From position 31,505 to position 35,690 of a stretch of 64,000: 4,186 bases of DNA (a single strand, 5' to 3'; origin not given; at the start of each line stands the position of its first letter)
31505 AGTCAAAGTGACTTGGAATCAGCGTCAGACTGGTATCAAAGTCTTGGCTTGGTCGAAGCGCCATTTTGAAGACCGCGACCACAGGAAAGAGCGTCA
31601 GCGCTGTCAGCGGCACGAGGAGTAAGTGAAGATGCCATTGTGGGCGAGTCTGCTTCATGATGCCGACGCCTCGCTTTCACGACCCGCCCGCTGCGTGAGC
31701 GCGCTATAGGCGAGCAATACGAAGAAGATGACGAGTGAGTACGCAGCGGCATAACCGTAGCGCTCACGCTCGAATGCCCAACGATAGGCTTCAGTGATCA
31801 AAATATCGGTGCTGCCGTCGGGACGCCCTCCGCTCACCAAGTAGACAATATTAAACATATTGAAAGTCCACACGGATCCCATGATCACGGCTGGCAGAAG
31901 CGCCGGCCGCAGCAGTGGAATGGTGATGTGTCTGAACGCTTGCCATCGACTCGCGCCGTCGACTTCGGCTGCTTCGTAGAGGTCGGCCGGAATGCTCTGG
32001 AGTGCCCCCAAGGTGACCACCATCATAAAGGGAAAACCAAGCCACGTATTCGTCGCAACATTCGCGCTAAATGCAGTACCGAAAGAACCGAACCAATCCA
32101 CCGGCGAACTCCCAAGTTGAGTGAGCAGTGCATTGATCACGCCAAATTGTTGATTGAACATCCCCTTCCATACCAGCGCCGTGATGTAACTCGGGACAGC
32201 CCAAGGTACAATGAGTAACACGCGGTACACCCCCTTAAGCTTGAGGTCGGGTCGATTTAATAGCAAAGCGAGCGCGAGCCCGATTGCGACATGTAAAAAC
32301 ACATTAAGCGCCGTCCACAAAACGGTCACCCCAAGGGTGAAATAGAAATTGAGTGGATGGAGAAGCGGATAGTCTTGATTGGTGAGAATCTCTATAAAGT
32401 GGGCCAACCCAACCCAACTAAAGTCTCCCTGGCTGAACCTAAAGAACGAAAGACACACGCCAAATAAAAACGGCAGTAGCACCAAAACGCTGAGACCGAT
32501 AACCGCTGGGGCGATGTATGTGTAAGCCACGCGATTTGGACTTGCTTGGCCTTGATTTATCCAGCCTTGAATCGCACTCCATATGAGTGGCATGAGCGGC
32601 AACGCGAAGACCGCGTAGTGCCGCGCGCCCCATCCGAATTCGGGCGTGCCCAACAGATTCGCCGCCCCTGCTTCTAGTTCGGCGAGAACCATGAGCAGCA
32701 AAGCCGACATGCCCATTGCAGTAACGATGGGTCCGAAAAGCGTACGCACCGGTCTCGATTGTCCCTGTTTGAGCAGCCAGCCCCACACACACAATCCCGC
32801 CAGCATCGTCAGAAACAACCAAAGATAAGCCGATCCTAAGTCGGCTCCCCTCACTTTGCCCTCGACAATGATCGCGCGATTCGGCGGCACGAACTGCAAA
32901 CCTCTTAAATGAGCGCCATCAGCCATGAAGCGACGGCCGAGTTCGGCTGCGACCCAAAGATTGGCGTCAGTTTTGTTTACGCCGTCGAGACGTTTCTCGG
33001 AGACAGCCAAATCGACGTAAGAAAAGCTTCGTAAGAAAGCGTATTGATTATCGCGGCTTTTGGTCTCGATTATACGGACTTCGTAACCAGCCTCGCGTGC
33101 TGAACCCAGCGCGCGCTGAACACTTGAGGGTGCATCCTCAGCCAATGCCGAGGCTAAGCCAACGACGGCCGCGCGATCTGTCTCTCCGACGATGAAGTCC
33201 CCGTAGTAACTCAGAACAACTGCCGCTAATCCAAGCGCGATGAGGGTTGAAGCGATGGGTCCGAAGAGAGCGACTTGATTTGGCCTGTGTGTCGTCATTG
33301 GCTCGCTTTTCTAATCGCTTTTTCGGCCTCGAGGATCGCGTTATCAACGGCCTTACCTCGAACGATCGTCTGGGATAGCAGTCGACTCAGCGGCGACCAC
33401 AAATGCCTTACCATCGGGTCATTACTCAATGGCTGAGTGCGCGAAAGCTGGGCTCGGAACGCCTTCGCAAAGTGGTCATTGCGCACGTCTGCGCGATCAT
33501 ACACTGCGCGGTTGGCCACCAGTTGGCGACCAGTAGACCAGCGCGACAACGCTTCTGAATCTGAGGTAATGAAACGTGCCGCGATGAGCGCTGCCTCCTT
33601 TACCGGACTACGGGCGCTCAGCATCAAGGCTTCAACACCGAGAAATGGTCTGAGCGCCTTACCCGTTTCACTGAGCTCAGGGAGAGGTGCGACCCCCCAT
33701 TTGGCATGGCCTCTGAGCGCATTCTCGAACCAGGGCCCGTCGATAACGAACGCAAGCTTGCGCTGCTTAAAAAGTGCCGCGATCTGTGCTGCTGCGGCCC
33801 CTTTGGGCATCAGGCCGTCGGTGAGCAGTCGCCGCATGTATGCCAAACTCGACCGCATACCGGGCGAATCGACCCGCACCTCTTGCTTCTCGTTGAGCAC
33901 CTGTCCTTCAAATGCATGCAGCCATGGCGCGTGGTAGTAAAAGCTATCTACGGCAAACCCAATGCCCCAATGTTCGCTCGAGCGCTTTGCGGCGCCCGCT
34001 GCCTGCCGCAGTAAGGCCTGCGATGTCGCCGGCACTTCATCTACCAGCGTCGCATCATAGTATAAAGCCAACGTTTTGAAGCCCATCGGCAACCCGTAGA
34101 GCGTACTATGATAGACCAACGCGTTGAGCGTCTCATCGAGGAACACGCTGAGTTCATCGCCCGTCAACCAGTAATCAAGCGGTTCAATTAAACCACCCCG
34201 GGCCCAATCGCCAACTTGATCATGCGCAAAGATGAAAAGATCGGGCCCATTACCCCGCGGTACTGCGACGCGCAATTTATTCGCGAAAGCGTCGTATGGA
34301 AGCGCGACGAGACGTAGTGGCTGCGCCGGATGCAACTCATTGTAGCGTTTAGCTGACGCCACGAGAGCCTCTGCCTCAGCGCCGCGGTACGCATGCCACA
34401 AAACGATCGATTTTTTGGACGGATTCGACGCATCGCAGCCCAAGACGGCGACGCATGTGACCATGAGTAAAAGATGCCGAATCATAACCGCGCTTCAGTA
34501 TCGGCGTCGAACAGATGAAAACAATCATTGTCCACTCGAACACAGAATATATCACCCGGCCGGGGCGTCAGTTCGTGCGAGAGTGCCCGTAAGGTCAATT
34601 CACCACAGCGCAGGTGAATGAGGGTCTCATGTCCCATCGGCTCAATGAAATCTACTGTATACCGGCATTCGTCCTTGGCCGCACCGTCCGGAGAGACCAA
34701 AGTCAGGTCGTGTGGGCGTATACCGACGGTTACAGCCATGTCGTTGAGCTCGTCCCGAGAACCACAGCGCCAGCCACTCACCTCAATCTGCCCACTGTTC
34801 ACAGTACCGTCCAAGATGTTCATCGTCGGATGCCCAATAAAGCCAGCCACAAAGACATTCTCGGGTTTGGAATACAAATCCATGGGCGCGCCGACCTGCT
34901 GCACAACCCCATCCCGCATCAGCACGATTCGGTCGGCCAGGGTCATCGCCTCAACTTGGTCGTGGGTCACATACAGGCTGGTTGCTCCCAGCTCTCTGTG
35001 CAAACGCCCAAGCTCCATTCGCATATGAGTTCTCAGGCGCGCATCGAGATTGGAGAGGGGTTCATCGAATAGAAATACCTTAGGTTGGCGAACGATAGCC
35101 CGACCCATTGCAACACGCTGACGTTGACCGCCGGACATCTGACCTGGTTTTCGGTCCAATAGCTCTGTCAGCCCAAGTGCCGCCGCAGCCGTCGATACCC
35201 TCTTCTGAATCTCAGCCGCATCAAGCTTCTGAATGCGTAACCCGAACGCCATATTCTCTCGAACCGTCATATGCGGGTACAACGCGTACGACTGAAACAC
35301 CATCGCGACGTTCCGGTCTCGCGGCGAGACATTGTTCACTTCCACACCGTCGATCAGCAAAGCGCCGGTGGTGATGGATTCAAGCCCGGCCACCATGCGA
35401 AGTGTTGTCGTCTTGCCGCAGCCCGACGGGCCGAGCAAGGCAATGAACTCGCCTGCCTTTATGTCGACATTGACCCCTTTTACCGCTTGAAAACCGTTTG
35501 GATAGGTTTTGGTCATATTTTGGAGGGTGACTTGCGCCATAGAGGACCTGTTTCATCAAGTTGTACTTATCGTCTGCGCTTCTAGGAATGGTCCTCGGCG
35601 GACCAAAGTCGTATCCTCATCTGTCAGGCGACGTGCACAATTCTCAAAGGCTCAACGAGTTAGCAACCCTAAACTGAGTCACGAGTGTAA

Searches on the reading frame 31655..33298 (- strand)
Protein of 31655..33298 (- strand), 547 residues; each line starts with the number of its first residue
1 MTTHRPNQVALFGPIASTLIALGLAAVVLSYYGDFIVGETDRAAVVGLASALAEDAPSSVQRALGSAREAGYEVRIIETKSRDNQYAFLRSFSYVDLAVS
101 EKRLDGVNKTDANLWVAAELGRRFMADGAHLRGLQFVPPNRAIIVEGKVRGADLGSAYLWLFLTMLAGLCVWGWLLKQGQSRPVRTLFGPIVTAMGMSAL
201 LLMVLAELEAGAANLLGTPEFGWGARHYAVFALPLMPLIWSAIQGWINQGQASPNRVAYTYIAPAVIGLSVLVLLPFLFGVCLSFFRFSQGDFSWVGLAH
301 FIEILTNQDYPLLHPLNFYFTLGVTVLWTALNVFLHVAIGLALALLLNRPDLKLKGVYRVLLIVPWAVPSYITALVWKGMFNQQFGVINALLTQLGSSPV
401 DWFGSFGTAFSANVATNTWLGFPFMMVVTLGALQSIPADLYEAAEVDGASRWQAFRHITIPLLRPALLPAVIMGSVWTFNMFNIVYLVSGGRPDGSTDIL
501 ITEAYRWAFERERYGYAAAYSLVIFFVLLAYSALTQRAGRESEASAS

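Call 58: search_protein_families(library=pfam, proteins=[window:31655-33298:-], max_evalue=0.0001)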
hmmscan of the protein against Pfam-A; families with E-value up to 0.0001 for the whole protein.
window:31655-33298:- (547 aa): 1 family
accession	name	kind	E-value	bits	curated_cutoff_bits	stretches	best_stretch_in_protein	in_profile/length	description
PF00528.27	BPD_transp_1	-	1.2e-22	80.9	26.4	1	338-534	3-174/184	Binding-protein-dependent transport system inner membrane component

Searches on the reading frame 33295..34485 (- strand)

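Call 58: search_protein_families(library=pfam, proteins=[window:33295-34485:-], max_evalue=0.0001)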
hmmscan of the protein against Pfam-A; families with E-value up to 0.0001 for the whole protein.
window:33295-34485:- (396 aa): 2 families
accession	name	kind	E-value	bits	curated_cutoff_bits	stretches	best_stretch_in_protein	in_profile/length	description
PF01547.30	SBP_bac_1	-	3.1e-25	90.3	26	1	38-309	5-303/307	Bacterial extracellular solute-binding protein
PF13416.11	SBP_bac_8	-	1.3e-23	84.6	27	1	45-334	3-271/279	Bacterial extracellular solute-binding protein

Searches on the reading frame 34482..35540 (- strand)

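Call 10: search_protein_families(library=pfam, proteins=[window:34482-35540:-], max_evalue=0.01)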
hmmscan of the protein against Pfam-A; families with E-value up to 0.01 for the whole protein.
window:34482-35540:- (352 aa): 7 families
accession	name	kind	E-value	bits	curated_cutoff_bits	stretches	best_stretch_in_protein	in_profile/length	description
PF00005.33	ABC_tran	-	1.9e-35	122.8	25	1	21-162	2-136/137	ABC transporter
PF08402.16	TOBE_2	-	6e-06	26.7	21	1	272-344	1-76/76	TOBE domain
PF17850.7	CysA_C_terminal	-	5.8e-05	24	29.7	1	241-281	1-43/43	CysA C-terminal regulatory domain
PF13401.12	AAA_22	-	0.003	18.3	27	1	30-54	5-29/130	AAA domain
PF17912.7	OB_MalK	-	0.0037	18.6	27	0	236-278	1-52/53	MalK OB fold domain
PF00004.35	AAA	-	0.0092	16.9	21.2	0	34-68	2-34/131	ATPase family associated with various cellular activities (AAA)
PF13481.12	AAA_25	-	0.0093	16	27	0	27-48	30-51/195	AAA domain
